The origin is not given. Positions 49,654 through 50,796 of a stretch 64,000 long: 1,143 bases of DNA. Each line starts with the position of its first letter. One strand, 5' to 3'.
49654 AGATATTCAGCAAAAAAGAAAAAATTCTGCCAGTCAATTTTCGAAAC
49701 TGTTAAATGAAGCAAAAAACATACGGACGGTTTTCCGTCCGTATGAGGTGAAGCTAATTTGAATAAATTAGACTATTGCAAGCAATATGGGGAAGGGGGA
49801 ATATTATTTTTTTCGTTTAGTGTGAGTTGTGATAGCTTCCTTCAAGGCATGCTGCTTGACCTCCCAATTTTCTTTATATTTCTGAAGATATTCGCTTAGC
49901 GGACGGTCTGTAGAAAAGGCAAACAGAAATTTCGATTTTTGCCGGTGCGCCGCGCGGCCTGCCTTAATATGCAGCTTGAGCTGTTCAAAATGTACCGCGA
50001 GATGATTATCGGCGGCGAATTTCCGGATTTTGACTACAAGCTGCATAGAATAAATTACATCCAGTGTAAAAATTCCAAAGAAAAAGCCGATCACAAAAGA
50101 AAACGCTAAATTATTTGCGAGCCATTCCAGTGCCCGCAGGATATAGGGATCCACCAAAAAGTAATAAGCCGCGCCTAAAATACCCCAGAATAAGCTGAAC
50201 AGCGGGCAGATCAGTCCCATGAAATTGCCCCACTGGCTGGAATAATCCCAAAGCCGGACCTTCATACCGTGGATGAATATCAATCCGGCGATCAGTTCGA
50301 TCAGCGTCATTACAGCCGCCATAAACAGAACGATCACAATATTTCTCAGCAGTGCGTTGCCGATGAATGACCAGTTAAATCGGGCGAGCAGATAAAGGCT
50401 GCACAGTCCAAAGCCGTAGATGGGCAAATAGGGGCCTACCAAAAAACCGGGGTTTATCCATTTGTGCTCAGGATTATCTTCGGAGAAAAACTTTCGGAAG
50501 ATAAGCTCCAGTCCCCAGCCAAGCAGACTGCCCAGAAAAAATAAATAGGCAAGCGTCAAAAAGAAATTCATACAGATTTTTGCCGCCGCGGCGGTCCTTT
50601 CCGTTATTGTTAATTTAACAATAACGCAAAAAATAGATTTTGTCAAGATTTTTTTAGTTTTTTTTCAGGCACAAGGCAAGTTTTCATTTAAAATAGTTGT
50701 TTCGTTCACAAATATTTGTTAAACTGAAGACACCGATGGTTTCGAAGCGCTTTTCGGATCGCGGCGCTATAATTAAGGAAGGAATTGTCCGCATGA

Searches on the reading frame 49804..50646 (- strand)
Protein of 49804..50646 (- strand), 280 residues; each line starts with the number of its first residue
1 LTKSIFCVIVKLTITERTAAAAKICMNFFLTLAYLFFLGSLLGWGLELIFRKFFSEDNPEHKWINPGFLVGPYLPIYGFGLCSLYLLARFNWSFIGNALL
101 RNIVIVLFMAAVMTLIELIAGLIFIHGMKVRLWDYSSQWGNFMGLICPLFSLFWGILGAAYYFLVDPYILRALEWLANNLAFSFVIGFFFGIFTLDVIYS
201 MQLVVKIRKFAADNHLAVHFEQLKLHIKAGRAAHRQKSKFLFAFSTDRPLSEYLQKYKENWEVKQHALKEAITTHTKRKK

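Call 69: search_protein_families(library=pfam, proteins=[window:49804-50646:-], max_evalue=0.001)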
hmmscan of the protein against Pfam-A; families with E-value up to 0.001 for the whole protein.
window:49804-50646:- (280 aa): 1 family
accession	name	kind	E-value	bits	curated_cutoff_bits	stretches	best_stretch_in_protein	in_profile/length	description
PF06541.16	ABC_trans_CmpB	-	9e-35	120.5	25.9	1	35-201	2-151/151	Putative ABC-transporter type IV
